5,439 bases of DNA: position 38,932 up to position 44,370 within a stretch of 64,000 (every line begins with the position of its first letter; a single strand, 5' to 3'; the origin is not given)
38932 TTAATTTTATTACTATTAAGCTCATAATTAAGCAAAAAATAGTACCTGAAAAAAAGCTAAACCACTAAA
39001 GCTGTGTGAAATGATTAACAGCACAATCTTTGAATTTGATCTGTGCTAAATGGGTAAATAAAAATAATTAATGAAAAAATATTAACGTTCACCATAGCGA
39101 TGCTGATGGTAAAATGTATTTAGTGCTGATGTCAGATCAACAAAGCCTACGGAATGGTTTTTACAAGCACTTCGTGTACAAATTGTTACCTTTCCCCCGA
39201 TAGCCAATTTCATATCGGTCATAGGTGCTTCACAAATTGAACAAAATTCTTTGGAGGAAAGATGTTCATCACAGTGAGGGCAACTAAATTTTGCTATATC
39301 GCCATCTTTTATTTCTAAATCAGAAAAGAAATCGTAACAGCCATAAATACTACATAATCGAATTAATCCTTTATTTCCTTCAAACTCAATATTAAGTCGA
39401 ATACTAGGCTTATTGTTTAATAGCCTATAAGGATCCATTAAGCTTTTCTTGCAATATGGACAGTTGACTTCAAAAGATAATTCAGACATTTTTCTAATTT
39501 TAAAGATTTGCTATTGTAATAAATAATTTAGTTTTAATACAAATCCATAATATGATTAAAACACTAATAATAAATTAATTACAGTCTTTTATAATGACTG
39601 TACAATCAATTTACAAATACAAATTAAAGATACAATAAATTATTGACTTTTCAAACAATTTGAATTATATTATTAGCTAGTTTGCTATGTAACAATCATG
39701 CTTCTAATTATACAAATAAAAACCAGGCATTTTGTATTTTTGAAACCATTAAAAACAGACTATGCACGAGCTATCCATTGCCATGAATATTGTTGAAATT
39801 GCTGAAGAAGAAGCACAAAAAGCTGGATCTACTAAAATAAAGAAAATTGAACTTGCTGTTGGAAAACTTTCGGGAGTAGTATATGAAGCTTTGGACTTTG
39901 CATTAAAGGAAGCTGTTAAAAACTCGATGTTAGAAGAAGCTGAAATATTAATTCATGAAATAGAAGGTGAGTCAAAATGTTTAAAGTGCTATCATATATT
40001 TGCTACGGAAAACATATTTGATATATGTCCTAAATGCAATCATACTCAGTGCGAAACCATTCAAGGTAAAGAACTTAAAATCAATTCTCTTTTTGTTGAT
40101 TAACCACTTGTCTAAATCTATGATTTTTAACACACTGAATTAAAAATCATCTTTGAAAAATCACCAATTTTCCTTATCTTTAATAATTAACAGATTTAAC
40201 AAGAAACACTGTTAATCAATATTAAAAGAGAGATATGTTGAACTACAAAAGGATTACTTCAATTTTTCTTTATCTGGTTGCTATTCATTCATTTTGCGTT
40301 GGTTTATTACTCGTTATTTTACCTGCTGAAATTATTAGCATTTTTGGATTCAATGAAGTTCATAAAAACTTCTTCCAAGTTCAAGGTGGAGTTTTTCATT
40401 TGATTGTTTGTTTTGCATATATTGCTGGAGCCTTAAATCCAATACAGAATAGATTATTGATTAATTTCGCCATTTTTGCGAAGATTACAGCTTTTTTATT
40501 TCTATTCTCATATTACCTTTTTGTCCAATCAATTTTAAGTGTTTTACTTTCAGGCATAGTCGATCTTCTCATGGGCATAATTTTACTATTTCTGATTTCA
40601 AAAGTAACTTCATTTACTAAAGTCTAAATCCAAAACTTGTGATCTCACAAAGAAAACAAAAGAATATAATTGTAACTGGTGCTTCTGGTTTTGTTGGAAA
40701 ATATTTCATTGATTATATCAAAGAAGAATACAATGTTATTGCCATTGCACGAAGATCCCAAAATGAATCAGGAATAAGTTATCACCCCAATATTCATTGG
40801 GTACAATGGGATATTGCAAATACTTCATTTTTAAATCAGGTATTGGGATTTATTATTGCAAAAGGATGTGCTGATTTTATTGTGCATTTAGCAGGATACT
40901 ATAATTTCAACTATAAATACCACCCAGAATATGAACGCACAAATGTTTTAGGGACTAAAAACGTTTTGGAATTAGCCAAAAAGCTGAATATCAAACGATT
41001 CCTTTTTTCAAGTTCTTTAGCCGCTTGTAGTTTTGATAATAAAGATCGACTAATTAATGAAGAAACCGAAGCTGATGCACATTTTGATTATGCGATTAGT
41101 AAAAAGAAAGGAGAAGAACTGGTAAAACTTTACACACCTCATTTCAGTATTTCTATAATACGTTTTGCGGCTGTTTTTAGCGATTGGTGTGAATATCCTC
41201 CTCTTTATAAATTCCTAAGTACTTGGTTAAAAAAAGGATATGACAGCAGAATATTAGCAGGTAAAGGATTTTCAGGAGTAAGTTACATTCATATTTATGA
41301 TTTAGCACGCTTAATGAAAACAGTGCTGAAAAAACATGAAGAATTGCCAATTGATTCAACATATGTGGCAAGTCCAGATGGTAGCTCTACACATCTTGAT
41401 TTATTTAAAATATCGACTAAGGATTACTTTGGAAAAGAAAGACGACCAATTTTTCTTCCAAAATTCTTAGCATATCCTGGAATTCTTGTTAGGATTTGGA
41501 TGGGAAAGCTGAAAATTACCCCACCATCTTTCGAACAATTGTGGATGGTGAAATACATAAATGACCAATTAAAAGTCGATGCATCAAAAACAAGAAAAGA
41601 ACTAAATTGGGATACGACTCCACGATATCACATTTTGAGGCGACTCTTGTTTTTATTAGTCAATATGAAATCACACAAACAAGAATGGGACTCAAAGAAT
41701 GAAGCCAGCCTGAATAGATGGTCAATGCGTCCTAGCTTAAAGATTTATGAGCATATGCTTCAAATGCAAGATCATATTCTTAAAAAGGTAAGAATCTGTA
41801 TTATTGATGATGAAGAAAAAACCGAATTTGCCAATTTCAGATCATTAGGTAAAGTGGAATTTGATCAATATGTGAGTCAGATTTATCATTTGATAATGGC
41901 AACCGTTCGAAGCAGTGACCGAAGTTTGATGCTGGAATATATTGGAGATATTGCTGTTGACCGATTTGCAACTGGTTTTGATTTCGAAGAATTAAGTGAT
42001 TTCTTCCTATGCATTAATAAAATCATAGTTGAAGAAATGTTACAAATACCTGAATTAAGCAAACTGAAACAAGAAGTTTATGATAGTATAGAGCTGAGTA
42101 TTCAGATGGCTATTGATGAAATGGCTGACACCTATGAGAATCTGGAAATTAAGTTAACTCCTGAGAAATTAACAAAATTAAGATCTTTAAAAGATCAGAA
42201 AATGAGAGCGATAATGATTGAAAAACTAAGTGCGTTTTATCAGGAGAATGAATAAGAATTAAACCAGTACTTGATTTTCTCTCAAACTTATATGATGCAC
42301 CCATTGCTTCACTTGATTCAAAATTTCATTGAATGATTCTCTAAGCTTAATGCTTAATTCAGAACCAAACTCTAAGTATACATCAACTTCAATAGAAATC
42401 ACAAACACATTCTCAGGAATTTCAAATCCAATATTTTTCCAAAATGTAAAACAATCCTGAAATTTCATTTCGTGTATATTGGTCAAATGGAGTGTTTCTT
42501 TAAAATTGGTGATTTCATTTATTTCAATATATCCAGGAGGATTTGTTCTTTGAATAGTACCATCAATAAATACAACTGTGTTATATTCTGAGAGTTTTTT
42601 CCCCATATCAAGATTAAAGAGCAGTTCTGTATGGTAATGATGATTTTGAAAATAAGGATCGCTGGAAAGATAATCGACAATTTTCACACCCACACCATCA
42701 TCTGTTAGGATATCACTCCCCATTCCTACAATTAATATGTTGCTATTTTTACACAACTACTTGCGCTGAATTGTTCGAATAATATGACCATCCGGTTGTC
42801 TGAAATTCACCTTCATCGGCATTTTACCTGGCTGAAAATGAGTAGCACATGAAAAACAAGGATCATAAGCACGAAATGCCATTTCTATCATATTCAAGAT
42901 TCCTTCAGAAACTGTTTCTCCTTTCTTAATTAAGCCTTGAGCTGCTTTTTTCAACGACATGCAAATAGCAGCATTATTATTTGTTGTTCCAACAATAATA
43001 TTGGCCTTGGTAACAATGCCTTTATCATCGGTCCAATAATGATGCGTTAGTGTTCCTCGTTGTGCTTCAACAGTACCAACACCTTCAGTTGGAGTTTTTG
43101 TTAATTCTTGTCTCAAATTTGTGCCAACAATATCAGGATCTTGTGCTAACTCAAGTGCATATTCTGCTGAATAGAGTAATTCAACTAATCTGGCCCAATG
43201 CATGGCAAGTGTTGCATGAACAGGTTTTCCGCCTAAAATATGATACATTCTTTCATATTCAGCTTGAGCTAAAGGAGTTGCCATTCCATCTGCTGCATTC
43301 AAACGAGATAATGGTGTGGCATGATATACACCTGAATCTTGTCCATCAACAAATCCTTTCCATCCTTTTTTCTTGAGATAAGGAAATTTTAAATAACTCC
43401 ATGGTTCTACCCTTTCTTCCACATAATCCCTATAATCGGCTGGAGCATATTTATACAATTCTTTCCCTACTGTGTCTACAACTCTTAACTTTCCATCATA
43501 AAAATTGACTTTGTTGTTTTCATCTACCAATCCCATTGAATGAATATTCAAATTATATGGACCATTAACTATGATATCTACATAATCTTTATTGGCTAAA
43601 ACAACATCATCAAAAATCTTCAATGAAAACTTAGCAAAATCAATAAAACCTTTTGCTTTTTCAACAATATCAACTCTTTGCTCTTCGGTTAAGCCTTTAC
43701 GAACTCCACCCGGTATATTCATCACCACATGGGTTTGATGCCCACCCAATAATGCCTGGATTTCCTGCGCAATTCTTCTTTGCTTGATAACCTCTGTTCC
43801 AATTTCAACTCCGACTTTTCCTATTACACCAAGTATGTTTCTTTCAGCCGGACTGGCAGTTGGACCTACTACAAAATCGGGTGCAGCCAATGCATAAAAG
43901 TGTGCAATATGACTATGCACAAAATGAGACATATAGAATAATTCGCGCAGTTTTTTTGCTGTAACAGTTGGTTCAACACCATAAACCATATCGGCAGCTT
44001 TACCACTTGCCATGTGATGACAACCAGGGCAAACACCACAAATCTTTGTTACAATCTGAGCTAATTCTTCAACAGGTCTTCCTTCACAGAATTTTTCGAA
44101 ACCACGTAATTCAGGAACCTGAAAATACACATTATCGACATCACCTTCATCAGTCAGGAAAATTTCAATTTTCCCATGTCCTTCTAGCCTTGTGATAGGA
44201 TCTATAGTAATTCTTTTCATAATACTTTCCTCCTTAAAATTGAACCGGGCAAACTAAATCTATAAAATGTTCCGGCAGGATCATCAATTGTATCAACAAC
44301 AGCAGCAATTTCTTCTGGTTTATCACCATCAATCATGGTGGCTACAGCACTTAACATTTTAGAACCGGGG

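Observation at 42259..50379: Seven-gene operon joining a QmoC-like membrane subunit and two HdrA-like flavoproteins to a cytoplasmic Mvh-type [NiFe] hydrogenase, with no HdrBC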

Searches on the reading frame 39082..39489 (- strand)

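Call 19: search_protein_families(library=ncbifam, proteins=[window:39082-39489:-], max_evalue=0.00001)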
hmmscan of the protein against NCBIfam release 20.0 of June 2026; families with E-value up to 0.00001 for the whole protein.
window:39082-39489:- (135 aa): 0 families

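Call 64: search_protein_families(library=pfam, proteins=[window:39082-39489:-], max_evalue=0.0001)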
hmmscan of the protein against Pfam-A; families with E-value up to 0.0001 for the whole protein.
window:39082-39489:- (135 aa): 1 family
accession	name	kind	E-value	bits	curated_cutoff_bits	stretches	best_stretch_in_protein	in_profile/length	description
PF13248.11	Zn_ribbon_3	-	2.3e-05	24.1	27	0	67-89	2-25/26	zinc-ribbon domain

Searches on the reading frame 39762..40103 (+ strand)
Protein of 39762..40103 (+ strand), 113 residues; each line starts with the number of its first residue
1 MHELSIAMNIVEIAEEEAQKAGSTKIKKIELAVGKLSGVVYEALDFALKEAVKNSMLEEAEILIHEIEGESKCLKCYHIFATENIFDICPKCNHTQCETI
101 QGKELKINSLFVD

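Call 19: search_protein_families(library=ncbifam, proteins=[window:39762-40103:+], max_evalue=0.00001)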
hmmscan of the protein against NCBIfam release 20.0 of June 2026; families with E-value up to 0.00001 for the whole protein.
window:39762-40103:+ (113 aa): 6 families
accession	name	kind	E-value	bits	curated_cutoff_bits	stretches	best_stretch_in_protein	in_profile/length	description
TIGR00100.1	hypA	equivalog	7.8e-25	87.2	88.1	1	1-112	1-113/116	hydrogenase maturation nickel metallochaperone HypA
NF001976.0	PRK00762.1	equivalog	1.2e-16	60.6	146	1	1-110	1-116/124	hydrogenase maturation nickel metallochaperone HypA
NF003008.0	PRK03824.1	equivalog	2.1e-15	56.8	125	1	1-84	1-84/135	hydrogenase nickel incorporation protein HypA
NF001839.0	PRK00564.1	equivalog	1.1e-14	54.6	112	1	1-110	1-112/117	hydrogenase/urease nickel incorporation protein HypA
NF002979.0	PRK03681.1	subfamily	8.6e-12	45.3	121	1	1-112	1-113/116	hydrogenase/urease nickel incorporation protein HypA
NF009046.0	PRK12380.1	subfamily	1.4e-11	44.8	113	1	1-112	1-112/113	hydrogenase/urease nickel incorporation protein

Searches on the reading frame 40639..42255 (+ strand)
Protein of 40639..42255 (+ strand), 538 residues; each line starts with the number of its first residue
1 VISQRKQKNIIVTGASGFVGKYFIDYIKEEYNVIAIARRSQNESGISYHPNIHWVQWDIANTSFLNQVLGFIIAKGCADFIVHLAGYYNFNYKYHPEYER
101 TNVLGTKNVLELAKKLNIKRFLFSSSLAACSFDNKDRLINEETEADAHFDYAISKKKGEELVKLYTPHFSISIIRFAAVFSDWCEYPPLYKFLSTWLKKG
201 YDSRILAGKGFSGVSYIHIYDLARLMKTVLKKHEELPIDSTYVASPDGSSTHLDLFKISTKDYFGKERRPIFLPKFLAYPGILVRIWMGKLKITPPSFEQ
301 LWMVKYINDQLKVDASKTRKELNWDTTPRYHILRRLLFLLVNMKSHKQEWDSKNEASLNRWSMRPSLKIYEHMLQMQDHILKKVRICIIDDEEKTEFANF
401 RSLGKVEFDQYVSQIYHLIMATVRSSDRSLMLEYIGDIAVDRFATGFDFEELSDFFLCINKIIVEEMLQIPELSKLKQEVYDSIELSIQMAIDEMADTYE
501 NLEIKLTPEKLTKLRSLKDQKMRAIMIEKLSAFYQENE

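Call 19: search_protein_families(library=ncbifam, proteins=[window:40639-42255:+], max_evalue=0.00001)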
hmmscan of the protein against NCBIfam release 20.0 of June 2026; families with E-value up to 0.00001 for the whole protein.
window:40639-42255:+ (538 aa): 15 families
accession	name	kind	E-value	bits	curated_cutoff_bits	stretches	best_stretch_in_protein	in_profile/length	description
TIGR01746.1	Thioester-redct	subfamily_domain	8e-15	54.9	213.35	1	78-180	89-196/371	thioester reductase domain-containing protein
TIGR03466.1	HpnA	hypoth_equivalog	5.8e-14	51.7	367.65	1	10-162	3-152/327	hopanoid-associated sugar epimerase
TIGR01179.1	galE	equivalog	4.4e-12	45.5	262.3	1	9-177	1-174/332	UDP-glucose 4-epimerase GalE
TIGR04180.1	EDH_00030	hypoth_equivalog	2.3e-11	43.3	475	1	10-173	1-167/297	NAD-dependent 4,6-dehydratase LegB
TIGR01181.1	dTDP_gluc_dehyt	equivalog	2.9e-11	43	365.1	1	10-258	2-256/321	dTDP-glucose 4,6-dehydratase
TIGR01777.1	yfcH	hypoth_equivalog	3.5e-11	43.2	207.35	1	10-233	1-214/292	TIGR01777 family oxidoreductase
NF042423.1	oxyalk_red_Shew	equivalog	2.9e-10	39.7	580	1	6-162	7-156/331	2-alkyl-3-oxoalkanoate reductase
NF041293.1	G6PDh_Azf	equivalog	1.1e-08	34.9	400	1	8-174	3-175/252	NAD-dependent glucose-6-phosphate dehydrogenase Azf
NF005539.0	PRK07201.1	equivalog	2.9e-08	32.9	549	1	10-179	3-177/657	SDR family oxidoreductase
NF009035.0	PRK12367.1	equivalog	7.6e-08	31.8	266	0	5-69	12-77/249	short chain dehydrogenase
NF050030.1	thlkprotThyD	equivalog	4.1e-07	29.5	400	1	10-234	3-224/305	thylakoid membrane protein ThyD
NF042422.1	oxyalk_red_OleD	equivalog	5.3e-07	29.3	580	1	9-127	2-111/329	2-alkyl-3-oxoalkanoate reductase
TIGR01214.1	rmlD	equivalog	1.2e-06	27.9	224.05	1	10-200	2-167/285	dTDP-4-dehydrorhamnose reductase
NF007956.0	PRK10675.1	subfamily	2e-06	27.2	394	1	9-176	2-177/338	UDP-glucose 4-epimerase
NF043036.1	ErythonDh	equivalog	7.5e-06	25.4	325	0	9-166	2-164/321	D-erythronate dehydrogenase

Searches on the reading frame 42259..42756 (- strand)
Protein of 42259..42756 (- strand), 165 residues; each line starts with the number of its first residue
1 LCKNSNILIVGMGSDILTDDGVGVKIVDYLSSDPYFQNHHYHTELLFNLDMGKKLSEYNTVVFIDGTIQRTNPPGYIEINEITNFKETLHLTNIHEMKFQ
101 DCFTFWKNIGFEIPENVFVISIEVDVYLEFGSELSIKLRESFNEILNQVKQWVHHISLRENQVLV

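Call 3: search_protein_families(library=pfam, proteins=[window:42259-42756:-])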
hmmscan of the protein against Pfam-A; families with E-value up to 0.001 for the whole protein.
window:42259-42756:- (165 aa): 0 families

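Call 4: search_protein_families(library=ncbifam, proteins=[window:42259-42756:-])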
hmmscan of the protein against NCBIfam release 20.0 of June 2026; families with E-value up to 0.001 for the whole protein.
window:42259-42756:- (165 aa): 5 families
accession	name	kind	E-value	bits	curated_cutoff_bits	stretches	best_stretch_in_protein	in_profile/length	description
TIGR00072.1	hydrog_prot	superfamily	9.9e-16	58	47.45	1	8-152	1-144/145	hydrogenase maturation protease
NF045519.1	NiFeSe_H2_mat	exception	2.6e-12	46.8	190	1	6-156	2-150/152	NiFeSe hydrogenase maturation protease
TIGR00140.1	hupD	subfamily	2.3e-09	37.4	151.8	1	7-152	1-146/151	HyaD/HybD family hydrogenase maturation endopeptidase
NF007777.0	PRK10466.1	equivalog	3.8e-06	26.7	190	1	6-156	2-152/164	HyaD/HybD family hydrogenase maturation endopeptidase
TIGR00130.1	frhD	equivalog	0.00036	20.6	134.95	0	4-98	2-99/153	coenzyme F420-reducing hydrogenase, FrhD protein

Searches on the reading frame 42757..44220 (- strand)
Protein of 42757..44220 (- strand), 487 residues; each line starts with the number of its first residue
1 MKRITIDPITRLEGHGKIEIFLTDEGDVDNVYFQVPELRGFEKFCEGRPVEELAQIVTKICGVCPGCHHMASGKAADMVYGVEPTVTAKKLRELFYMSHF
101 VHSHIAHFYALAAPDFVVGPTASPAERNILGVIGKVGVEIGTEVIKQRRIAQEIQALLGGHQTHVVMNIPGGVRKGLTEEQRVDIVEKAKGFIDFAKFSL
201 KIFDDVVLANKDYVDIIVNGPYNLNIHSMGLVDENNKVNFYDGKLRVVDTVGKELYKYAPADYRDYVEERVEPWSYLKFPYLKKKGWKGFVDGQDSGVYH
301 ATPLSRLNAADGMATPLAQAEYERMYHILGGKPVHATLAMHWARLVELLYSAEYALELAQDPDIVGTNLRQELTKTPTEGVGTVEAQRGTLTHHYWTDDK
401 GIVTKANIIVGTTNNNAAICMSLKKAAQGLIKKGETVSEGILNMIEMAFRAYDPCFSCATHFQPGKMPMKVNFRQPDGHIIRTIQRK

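Call 3: search_protein_families(library=pfam, proteins=[window:42757-44220:-])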
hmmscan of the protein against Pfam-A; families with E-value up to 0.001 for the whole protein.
window:42757-44220:- (487 aa): 1 family
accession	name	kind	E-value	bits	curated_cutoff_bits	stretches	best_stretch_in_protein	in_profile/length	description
PF00374.24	NiFeSe_Hases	-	1.4e-32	113.7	25.8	2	39-117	1-79/508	Nickel-dependent hydrogenase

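Call 4: search_protein_families(library=ncbifam, proteins=[window:42757-44220:-])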
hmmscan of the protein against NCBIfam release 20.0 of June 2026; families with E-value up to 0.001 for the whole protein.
window:42757-44220:- (487 aa): 10 families
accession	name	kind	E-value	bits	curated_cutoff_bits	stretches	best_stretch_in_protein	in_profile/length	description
NF041785.2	VhuA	equivalog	2.9e-112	375.3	800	1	1-432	1-418/418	F420-non-reducing hydrogenase Vhu subunit A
NF033181.1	NiFeSe_hydrog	equivalog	1.1e-48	166.4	600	2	1-121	1-120/507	nickel-dependent hydrogenase large subunit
NF045518.1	H2_NiFeSe_large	exception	2.4e-46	158.6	780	1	3-461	3-480/485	NiFeSe hydrogenase large subunit HysA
NF040828.1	sulfhyd_ShyA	equivalog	7.2e-43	147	700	2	4-205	3-196/415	NAD(P)-dependent hydrogenase/sulfhydrogenase 2 subunit alpha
TIGR03295.1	frhA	equivalog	1e-39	136.7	392.5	1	2-462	3-396/412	coenzyme F420 hydrogenase subunit alpha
NF040832.1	sulfhyd_HydA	equivalog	6.2e-36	124.4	880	1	4-462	5-423/426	NADPH-dependent hydrogenase/sulfhydrogenase 1 subunit alpha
NF007778.0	PRK10467.1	equivalog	4.6e-28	97.8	969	1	2-119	3-119/567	hydrogenase 2 large subunit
NF007550.0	PRK10170.1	equivalog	1.3e-21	76.7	1101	1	2-117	17-132/597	Ni/Fe-hydrogenase large subunit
NF041786.2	VhuU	equivalog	2e-10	40.3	70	1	438-462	4-28/45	F420-non-reducing hydrogenase selenoprotein subunit VhuU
NF004739.1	PRK06075.1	equivalog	6.3e-05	21.9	360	0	15-110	13-110/384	NADH-quinone oxidoreductase subunit D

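Call 28: search_solved_structures(query=window:42757-44220:-, max_evalue=1e-10, show_alignments=1)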
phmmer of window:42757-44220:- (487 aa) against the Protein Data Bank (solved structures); distinct sequences matched with E-value up to 1e-10: 65 (the best 60 are shown).
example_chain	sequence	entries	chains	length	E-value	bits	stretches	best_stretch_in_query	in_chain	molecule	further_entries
5odc_F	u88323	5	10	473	3.9e-117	395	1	2-462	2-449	Methyl-viologen reducing hydrogenase subunit A | Methyl-viologen reducing hydrogenase, subunit A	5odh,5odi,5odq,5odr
9sw2_F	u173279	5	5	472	1.3e-108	366.9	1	2-469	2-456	F420-non-reducing hydrogenase subunit A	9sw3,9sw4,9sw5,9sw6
7t2r_D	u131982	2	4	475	1.6e-104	353.4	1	3-486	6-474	NiFe hydrogenase large subunit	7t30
9sfi_g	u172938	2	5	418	1.5e-100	340.3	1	1-430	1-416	Coenzyme F420-reducing hydrogenase, alpha subunit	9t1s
5xf9_D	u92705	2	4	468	5.8e-95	321.9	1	2-461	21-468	NAD-reducing hydrogenase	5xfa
5jsu_B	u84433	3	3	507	8.5e-38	133.4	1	4-462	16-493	Periplasmic [NiFeSe] hydrogenase, large subunit, selenocysteine-containing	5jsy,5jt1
5jsh_B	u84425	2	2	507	2.7e-36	128.4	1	4-462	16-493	Periplasmic [NiFeSe] hydrogenase, large subunit, selenocysteine-containing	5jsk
6z8m_B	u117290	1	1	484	3e-36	128.2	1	4-461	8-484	Periplasmic [NiFeSe] hydrogenase, large subunit, selenocysteine-containing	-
6ruc_B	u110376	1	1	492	3.3e-36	128.1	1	4-461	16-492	Periplasmic [NiFeSe] hydrogenase, large subunit, selenocysteine-containing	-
6z8o_B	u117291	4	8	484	8e-36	126.8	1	4-461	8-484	Periplasmic [NiFeSe] hydrogenase, large subunit, selenocysteine-containing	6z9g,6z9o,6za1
6rtp_B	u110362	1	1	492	8.2e-36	126.8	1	4-461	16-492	Periplasmic [NiFeSe] hydrogenase, large subunit, selenocysteine-containing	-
6ru9_B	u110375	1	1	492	8.6e-36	126.7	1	4-461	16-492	Periplasmic [NiFeSe] hydrogenase, large subunit, selenocysteine-containing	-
3ze6_B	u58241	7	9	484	1.1e-35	126.4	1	4-461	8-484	PERIPLASMIC [NIFESE] HYDROGENASE, LARGE SUBUNIT, SELENOCYS SELENOCYSTEINE-CONTAINING | PERIPLASMIC [NIFESE] HYDROGENASE, LARGE SUBUNIT, SELENOCYSTEINE-CONTAININ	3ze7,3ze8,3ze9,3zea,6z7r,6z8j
2wpn_B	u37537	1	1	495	1.2e-35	126.3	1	4-461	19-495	PERIPLASMIC [NIFESE] HYDROGENASE, LARGE SUBUNIT, SELENOCYSTEINE-CONTAINING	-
4kl8_L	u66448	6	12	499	1.5e-33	119.4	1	3-461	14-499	Nickel-dependent hydrogenase large subunit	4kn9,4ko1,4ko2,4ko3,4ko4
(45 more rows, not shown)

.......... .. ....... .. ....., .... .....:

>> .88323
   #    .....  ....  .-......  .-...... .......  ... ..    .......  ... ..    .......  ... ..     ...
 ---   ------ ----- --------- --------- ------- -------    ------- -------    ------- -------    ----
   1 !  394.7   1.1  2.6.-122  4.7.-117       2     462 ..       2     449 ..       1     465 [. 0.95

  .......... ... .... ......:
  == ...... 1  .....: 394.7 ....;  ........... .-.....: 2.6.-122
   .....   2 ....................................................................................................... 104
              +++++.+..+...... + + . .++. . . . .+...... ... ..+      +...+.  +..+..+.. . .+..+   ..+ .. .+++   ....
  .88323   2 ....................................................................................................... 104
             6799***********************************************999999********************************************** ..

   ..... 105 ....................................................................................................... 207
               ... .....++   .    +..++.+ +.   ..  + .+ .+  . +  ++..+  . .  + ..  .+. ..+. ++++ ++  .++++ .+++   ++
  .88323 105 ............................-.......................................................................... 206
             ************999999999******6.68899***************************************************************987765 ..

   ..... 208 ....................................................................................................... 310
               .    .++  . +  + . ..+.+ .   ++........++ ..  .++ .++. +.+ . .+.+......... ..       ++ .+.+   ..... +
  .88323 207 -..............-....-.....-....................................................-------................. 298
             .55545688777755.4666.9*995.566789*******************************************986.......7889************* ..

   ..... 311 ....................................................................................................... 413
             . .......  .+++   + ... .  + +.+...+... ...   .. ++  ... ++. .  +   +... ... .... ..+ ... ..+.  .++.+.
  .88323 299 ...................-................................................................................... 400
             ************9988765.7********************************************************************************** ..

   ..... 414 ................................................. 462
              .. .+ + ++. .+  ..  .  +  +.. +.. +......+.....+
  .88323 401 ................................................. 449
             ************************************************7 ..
